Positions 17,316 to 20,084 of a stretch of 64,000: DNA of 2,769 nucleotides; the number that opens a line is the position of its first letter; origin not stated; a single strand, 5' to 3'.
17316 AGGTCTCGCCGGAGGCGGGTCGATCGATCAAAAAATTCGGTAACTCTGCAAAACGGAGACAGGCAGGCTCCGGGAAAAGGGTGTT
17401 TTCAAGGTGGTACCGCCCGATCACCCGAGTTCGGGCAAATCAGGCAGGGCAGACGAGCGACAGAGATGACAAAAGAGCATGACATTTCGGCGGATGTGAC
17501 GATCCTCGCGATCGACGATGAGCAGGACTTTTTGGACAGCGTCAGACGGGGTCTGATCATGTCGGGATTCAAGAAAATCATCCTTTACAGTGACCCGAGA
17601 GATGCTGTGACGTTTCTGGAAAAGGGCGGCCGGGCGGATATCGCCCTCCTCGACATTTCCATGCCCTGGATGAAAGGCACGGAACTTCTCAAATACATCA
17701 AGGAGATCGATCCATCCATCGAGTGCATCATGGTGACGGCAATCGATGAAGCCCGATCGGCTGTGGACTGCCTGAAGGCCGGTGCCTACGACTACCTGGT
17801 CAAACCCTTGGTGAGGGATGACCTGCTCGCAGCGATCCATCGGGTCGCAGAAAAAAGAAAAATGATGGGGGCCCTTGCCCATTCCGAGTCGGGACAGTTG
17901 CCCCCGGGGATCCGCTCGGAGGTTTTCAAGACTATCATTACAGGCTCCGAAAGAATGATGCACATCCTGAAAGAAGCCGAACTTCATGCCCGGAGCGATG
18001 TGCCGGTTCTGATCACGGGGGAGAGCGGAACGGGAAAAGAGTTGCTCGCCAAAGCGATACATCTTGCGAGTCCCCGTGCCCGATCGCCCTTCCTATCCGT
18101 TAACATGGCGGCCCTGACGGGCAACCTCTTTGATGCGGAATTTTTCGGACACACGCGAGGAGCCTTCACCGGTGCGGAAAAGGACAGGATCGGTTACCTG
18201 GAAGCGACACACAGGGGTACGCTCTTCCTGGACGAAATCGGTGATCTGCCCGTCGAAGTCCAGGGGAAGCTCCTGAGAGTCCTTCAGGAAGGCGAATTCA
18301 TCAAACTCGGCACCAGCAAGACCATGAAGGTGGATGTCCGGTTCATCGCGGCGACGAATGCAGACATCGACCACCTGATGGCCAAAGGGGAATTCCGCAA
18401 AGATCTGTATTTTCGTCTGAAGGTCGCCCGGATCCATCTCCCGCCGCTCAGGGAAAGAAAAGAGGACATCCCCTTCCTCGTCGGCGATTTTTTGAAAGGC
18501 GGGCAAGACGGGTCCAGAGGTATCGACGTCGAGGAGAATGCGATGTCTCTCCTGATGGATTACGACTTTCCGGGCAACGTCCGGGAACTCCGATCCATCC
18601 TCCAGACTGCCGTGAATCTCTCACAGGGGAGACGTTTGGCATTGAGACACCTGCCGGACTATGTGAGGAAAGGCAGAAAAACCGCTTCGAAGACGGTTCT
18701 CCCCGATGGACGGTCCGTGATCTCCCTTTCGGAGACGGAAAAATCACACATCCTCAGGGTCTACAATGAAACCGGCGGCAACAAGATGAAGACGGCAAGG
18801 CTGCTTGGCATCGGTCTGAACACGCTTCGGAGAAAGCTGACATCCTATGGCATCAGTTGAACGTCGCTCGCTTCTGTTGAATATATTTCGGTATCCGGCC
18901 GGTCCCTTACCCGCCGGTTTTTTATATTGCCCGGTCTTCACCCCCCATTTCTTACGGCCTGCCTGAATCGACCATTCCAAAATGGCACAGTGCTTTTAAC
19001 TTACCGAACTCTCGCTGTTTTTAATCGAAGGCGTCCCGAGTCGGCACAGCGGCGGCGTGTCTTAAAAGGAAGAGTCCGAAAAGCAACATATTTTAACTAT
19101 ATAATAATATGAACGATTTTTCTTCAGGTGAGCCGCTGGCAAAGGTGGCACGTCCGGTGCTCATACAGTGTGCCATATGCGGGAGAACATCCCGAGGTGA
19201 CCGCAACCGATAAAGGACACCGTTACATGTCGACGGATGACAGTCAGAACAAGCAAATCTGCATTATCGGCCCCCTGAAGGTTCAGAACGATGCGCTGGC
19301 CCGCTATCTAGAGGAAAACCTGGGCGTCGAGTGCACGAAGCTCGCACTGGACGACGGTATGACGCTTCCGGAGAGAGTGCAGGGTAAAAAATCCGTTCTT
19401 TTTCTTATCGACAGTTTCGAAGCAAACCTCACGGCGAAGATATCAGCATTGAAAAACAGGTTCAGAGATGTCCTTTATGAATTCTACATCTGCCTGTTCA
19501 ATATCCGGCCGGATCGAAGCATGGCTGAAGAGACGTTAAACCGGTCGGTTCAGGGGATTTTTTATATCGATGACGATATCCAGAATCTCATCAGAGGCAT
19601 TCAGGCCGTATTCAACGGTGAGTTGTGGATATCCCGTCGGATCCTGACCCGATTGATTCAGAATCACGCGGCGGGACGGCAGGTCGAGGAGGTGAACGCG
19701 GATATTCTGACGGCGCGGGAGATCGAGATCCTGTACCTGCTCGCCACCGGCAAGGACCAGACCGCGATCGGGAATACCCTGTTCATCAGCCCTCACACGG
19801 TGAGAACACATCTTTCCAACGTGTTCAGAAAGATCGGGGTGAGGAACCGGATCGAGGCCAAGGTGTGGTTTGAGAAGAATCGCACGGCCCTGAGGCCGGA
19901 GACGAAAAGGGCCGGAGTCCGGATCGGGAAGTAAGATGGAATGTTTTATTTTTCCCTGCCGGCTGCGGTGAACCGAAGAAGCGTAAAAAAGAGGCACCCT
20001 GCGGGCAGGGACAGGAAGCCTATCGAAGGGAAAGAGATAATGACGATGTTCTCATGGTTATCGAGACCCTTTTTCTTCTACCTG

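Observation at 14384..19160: Two CsgD/LuxR-type loci share the same sigma-54 promoter architecture and flank an NtrC-type activator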

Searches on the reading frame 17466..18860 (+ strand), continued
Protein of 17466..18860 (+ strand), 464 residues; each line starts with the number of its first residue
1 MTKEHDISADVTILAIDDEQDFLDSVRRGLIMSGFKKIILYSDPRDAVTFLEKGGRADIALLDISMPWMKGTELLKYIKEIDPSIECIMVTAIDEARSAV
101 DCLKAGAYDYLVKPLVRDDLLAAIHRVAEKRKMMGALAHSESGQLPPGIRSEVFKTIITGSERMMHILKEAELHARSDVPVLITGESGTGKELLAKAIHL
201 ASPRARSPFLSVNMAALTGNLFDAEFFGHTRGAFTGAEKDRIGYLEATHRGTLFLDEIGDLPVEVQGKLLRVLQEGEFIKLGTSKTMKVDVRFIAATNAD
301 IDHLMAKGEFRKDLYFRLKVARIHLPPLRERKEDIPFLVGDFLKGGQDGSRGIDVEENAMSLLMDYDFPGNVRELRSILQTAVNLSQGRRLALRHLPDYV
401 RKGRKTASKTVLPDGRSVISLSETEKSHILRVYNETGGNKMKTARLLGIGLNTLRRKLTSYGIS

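Call 38: search_solved_structures(query=window:17466-18860:+, max_evalue=1e-40)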
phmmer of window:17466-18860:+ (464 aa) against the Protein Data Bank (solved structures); distinct sequences matched with E-value up to 1e-40: 34.
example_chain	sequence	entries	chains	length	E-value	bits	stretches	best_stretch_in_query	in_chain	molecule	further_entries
4l4u_A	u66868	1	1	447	4.6e-88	299.3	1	11-463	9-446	Transcriptional regulator (NtrC family)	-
1ny5_A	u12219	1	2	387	5.6e-81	276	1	12-391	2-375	transcriptional regulator (NtrC family)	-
1ojl_A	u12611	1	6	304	4e-70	240.2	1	158-459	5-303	TRANSCRIPTIONAL REGULATORY PROTEIN ZRAR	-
5ep0_A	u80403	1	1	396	2.5e-67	231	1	42-398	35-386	Putative repressor protein luxO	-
9qq6_C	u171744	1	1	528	4.5e-65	223.6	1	140-451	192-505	Nif-specific regulatory protein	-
3dzd_A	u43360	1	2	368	3.4e-64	220.7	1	13-389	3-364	Transcriptional regulator (NtrC family)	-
1ny6_A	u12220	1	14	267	4e-63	217.1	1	159-391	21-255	transcriptional regulator (NtrC family)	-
4ly6_A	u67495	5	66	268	4e-63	217.1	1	159-391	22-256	Transcriptional regulator (NtrC family)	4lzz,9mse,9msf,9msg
3m0e_A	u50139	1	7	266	2.7e-62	214.4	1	159-391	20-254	Transcriptional regulator (NtrC family)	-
5m7n_A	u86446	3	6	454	3.6e-61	210.7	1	12-463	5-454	Nitrogen assimilation regulatory protein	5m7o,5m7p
8p53_C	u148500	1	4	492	2.6e-59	204.6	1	71-382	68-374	Transcriptional regulator FleQ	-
8pb9_D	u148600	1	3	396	3.1e-59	204.3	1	71-382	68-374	Transcriptional regulator FleQ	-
6jdi_A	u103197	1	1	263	1e-58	202.6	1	152-382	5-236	Nitrogen assimilation regulatory protein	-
5exp_A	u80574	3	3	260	4.7e-58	200.4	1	152-382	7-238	Transcriptional regulator FleQ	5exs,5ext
7ejw_C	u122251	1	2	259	5.1e-58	200.3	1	152-382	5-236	Transcriptional regulator FleQ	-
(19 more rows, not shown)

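Call 48: find_encoding_contigs(protein=P0098, flank=8000, max_places=1)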
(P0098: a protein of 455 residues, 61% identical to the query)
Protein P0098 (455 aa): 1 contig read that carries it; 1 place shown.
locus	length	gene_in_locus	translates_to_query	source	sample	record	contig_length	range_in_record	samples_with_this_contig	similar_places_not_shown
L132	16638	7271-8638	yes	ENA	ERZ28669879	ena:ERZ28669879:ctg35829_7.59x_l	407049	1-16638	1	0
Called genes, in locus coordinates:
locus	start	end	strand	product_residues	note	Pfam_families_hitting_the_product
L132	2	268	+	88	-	?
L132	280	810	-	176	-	PF01808:AICARFT_IMPCHas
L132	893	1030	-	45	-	-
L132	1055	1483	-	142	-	PF02649:GCHY-1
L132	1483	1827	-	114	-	PF02649:GCHY-1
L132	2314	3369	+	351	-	PF00072:Response_reg, PF02518:HATPase_c, PF14501:HATPase_c_5 (weak)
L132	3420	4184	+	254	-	PF01627:Hpt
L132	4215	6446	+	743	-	PF01627:Hpt, PF02895:H-kinase_dim (faint), PF02518:HATPase_c, PF01584:CheW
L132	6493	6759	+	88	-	-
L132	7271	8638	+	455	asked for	PF00072:Response_reg, PF00158:Sigma54_activat, PF14532:Sigma54_activ_2, PF07724:AAA_2 (weak), PF07728:AAA_5 (weak), PF25601:AAA_lid_14, PF02954:HTH_8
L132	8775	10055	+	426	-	PF00072:Response_reg, PF00512:HisKA, PF02518:HATPase_c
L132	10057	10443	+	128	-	PF00072:Response_reg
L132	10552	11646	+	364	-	PF00072:Response_reg, PF13487:HD_5, PF01966:HD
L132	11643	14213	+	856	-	PF00072:Response_reg, PF01590:GAF (weak), PF13185:GAF_2, PF00989:PAS (faint), PF08448:PAS_4, PF00512:HisKA (faint), PF02518:HATPase_c, PF00072:Response_reg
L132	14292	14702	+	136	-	PF01814:Hemerythrin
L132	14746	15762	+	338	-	PF00072:Response_reg, PF07568:HisKA_2, PF02518:HATPase_c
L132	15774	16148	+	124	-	PF00072:Response_reg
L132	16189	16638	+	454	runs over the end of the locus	PF11845:Tll0287-like, PF07568:HisKA_2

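Call 49: find_encoding_contigs(protein=P0062, flank=8000, max_places=1)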
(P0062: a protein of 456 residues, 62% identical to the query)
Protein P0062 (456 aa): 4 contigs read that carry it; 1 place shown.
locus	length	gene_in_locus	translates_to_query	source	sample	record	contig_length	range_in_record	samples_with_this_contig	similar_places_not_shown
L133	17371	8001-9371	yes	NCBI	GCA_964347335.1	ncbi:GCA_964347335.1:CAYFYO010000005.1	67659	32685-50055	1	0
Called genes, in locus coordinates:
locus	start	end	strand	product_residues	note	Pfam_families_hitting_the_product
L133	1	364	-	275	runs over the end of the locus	PF00072:Response_reg, PF13581:HATPase_c_2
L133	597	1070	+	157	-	PF00376:MerR, PF13411:MerR_1, PF09278:MerR-DNA-bind (weak)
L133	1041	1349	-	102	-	PF04304:DUF454 (weak), PF09656:PGPGW (weak)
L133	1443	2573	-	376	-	PF01139:RtcB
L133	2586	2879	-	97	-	PF01139:RtcB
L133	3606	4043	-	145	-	PF01951:Archease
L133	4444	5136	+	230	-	PF00730:HhH-GPD, PF00633:HHH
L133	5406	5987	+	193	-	PF00903:Glyoxalase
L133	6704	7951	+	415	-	PF02518:HATPase_c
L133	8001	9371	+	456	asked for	PF00072:Response_reg, PF00158:Sigma54_activat, PF14532:Sigma54_activ_2, PF00004:AAA (weak), PF07728:AAA_5 (weak), PF25601:AAA_lid_14, PF02954:HTH_8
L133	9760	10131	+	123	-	PF00072:Response_reg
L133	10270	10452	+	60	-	PF04964:Flp_Fap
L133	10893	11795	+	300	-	PF08666:SAF (weak), PF16976:RcpC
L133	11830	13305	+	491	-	PF13629:T2SS-T3SS_pil_N, PF00263:Secretin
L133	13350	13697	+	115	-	-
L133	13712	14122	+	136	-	PF07811:TadE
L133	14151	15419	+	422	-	PF13400:Tad, PF09977:Tad_C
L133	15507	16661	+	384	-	PF01656:CbiA (weak), PF06564:CBP_BcsQ (weak), PF10609:ParA (weak), PF13614:AAA_31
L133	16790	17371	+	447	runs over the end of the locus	PF00437:T2SSE, PF27713:UCP018868 (faint)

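Call 50: find_encoding_contigs(protein=P0086, flank=8000, max_places=1)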
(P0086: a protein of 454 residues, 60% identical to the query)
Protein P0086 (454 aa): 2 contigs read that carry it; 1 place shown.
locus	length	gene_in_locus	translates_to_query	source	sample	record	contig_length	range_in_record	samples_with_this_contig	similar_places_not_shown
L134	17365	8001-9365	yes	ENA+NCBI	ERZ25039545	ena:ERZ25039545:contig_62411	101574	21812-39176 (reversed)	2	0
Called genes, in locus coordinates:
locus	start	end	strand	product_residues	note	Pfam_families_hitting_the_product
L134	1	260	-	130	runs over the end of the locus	PF02445:NadA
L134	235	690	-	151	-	PF02445:NadA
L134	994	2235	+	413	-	PF03453:MoeA_N, PF00994:MoCF_biosynth, PF03454:MoeA_C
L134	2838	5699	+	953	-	PF00989:PAS (weak), PF08448:PAS_4 (weak), PF13426:PAS_9 (weak), PF08447:PAS_3, PF08448:PAS_4, PF00989:PAS (weak), PF13188:PAS_8 (weak), PF08448:PAS_4, +1 more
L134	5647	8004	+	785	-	PF00989:PAS (weak), PF08447:PAS_3, PF08448:PAS_4, PF00989:PAS, PF13426:PAS_9, PF00989:PAS, PF08448:PAS_4, PF02518:HATPase_c, +5 more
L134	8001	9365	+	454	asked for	PF00072:Response_reg, PF00158:Sigma54_activat, PF14532:Sigma54_activ_2, PF07724:AAA_2 (weak), PF00004:AAA (weak), PF25601:AAA_lid_14, PF02954:HTH_8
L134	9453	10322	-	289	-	-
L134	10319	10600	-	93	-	PF14341:PilX_N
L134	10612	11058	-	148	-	-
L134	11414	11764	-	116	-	-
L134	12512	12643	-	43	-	-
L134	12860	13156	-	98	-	-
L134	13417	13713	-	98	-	PF13371:TPR_9, PF13414:TPR_11 (weak), PF13432:TPR_16 (weak), PF13431:TPR_17 (weak), PF00515:TPR_1, PF07719:TPR_2, PF13181:TPR_8, PF13424:TPR_12 (weak), +2 more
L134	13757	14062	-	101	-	-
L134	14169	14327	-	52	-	-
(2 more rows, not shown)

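Call 53: list_cluster_members(proteins=[window:17466-18860:+, P0004, P0005])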
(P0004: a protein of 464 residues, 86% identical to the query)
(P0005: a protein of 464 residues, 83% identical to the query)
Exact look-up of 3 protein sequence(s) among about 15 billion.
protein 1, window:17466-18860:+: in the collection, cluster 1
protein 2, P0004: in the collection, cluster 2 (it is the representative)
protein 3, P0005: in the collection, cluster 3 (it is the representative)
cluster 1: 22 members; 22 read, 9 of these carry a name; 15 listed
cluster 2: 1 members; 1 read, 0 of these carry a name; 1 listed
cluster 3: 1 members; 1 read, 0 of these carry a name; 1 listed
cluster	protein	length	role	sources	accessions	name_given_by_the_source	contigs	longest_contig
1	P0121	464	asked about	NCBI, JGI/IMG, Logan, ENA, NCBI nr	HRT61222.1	MAG TPA: sigma-54 dependent transcriptional regulator [Syntrophales bacterium] | DNA-binding NtrC family response regulator | sigma-54 dependent transcriptional regulator [Syntrophales bacterium]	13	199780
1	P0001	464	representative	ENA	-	-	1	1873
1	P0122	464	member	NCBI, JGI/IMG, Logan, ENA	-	DNA-binding NtrC family response regulator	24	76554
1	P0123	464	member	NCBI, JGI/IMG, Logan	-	DNA-binding NtrC family response regulator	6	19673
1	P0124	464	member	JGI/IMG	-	DNA-binding NtrC family response regulator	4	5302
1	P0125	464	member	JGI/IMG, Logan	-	DNA-binding NtrC family response regulator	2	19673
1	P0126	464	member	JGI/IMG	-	DNA-binding NtrC family response regulator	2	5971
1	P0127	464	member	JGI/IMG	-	two-component system, NtrC family, response regulator AtoC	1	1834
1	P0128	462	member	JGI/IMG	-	DNA-binding NtrC family response regulator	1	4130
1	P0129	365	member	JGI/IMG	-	DNA-binding NtrC family response regulator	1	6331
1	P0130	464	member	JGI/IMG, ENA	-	-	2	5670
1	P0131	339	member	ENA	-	-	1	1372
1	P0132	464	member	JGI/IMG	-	-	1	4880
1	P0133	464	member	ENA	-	-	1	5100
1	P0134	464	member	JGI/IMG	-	-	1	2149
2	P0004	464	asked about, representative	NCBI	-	-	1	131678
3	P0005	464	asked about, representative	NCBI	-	-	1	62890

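Call 70: search_protein_families(library=pfam, proteins=[L133:9760-10131:+], max_evalue=0.01)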
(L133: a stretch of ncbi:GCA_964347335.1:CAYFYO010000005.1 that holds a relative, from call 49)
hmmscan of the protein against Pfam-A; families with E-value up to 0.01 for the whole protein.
L133:9760-10131:+ (123 aa): 1 family
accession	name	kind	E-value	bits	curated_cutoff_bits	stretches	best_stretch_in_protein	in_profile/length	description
PF00072.30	Response_reg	-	1.1e-27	96.8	30.2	1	3-115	1-110/111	Response regulator receiver domain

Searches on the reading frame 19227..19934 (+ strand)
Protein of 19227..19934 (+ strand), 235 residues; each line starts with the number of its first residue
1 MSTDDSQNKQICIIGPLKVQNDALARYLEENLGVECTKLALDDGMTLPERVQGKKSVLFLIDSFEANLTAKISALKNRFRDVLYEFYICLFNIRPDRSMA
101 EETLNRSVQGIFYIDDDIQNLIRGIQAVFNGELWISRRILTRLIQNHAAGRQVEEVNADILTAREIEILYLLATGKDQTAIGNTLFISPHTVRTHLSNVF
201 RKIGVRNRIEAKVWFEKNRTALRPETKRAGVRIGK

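Call 8: search_protein_families(library=pfam, proteins=[window:19227-19934:+], max_evalue=0.01)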
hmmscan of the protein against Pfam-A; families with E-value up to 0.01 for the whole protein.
window:19227-19934:+ (235 aa): 2 families
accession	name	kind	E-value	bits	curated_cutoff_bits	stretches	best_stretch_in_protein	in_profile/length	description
PF00196.25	GerE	-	2.8e-17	62.5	23.5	1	159-213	1-55/57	Bacterial regulatory proteins, luxR family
PF21155.3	VpsT-like_REC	-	9.1e-11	42.4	27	1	19-137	7-124/124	VpsT-like, receiver domain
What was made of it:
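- On CsgD/VpsT subfamily of LuxR-type regulators: 19227-19934 has VpsT-like_REC (42.4 bits, cutoff 27) and GerE (call 8).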

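Call 37: search_protein_families(library=ncbifam, proteins=[window:19227-19934:+], max_evalue=0.001)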
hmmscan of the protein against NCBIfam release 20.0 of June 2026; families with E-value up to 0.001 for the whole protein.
window:19227-19934:+ (235 aa): 19 families
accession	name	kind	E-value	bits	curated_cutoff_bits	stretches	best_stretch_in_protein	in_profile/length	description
NF007505.1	PRK10100.1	equivalog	2.4e-31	109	250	1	19-218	9-202/204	biofilm master transcriptional regulator CsgD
NF047785.1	respo_reg_MadR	equivalog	3.4e-17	62.5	300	1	99-211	91-199/209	MadR family response regulator transcription factor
NF007935.0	PRK10651.1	equivalog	3.3e-16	59.1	250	1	85-220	80-215/216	two-component system response regulator NarL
TIGR03020.2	EpsA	equivalog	1.6e-14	54.1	170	1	140-211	170-241/247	XrtB/PEP-CTERM-associated transcriptional regulator EpsA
NF007708.0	PRK10403.1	equivalog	1.4e-13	50.8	343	1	108-220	103-213/215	nitrate/nitrite response regulator protein NarP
NF052445.1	RespRegMctR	equivalog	1.9e-12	47.1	300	1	71-207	62-191/205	two-component system response regulator MctR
NF011896.0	PRK15369.1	equivalog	4.2e-12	46.1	242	1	86-215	78-204/211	two component system response regulator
NF052366.1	photon_PedR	equivalog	1.8e-09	37.6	120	1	161-214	3-56/74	photosynthetic electron transport-dependent transcriptional regulator PedR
NF007419.0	PRK09958.1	equivalog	3.1e-09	36.7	251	1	41-219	31-202/204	acid-sensing system DNA-binding response regulator EvgA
TIGR03541.1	reg_near_HchA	equivalog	1.4e-08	34.5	215.6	1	154-208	165-219/232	PA1136 family autoinducer-binding transcriptional regulator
NF041232.1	BagY_FevT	exception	3.9e-08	32.5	700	1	156-210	292-346/367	LuxR family transcriptional regulator BagY/FevT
NF003420.0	PRK04841.1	equivalog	8.5e-08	30.7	537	1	153-211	830-889/903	HTH-type transcriptional regulator MalT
NF007403.0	PRK09935.1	equivalog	8.7e-08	32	271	1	78-210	70-199/210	fimbria biosynthesis transcriptional regulator FimZ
NF007685.0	PRK10360.1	equivalog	3.9e-07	30.1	258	1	96-210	83-187/196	response regulator transcription factor UhpA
NF007018.1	PRK09483.1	equivalog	4.1e-07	29.9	280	1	88-210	78-198/217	UvrY/SirA/GacA family response regulator transcription factor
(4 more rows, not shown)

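Call 63: search_solved_structures(query=window:19227-19934:+, max_evalue=0.001, show_alignments=2)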
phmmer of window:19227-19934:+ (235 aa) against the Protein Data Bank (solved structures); distinct sequences matched with E-value up to 0.001: 24.
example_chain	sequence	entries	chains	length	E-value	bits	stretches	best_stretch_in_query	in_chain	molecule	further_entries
3kln_A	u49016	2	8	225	8.6e-24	87.5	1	107-218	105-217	Transcriptional regulator, LuxR family | Transcriptional regulator VpsT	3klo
1a04_A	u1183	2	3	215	8.8e-12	48.3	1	79-219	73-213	NITRATE/NITRITE RESPONSE REGULATOR PROTEIN NARL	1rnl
7x1k_A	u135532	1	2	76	4.5e-10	42.7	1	158-214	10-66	Chemotaxis protein CheY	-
5hev_A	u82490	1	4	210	5e-10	42.5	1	120-217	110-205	Response regulator protein VraR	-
4wt0_B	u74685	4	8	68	1.7e-09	40.8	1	160-215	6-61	Response regulator receiver domain protein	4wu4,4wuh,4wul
4wsz_A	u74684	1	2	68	8.4e-09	38.5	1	160-215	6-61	Response regulator receiver domain protein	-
1fse_A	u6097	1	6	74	3e-08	36.7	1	157-213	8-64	GERE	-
1je8_A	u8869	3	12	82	5.7e-08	35.8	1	147-219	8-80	Nitrate/Nitrite Response Regulator Protein NARL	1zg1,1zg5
4yn8_A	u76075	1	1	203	1.7e-07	34.2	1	124-211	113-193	Response regulator ChrA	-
7ve4_A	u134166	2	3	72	2.2e-07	33.9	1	159-215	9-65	DNA-binding response regulator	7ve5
8u3b_G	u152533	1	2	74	2.6e-07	33.6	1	159-222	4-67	Nitrate/nitrite response regulator protein NarL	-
2rnj_A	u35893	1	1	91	3.3e-07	33.3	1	159-215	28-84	Response regulator protein vraR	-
4gvp_A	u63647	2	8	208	5.1e-07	32.7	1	158-214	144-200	Response regulator protein vraR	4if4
7ve6_A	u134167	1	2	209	5.1e-07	32.7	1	158-214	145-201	Response regulator protein VraR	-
4ldz_A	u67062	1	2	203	6e-07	32.5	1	103-212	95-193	Transcriptional regulatory protein DesR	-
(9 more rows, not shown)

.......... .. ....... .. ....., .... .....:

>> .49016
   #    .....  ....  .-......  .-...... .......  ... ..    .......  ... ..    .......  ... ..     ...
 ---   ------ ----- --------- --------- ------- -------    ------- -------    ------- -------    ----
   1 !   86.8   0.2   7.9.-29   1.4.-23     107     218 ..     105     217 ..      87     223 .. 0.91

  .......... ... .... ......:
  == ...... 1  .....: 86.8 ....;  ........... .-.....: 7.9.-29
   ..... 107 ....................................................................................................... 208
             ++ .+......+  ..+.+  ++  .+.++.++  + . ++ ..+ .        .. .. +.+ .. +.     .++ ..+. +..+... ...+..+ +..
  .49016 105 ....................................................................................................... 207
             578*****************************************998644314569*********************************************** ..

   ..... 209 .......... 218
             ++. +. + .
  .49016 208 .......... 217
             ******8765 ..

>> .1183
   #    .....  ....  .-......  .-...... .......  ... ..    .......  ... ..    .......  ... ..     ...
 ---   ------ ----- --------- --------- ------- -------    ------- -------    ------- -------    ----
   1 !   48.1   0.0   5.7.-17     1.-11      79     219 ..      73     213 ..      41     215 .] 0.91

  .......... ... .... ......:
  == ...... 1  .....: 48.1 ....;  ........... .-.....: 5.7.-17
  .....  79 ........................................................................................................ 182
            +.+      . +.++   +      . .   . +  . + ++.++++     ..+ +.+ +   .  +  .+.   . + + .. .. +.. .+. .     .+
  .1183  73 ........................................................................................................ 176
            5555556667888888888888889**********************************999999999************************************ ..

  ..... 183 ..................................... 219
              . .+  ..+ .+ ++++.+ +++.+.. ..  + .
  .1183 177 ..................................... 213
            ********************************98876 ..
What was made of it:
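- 19227..19934 (+): VpsT-like regulator (VpsT-like_REC + GerE, 235 aa). Best solved-structure match is V. cholerae VpsT 3KLN, E = 8.6e-24, with WISR aligned to VpsT WLTR (call 63).
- On CsgD/VpsT subfamily of LuxR-type regulators: The source protein has WISR aligned to VpsT WLTR (call 63).
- Closest known: Vibrio cholerae VpsR -> VpsT biofilm cascade. Same: VpsT is the best solved-structure match of the protein at 19227-19934 (call 63).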
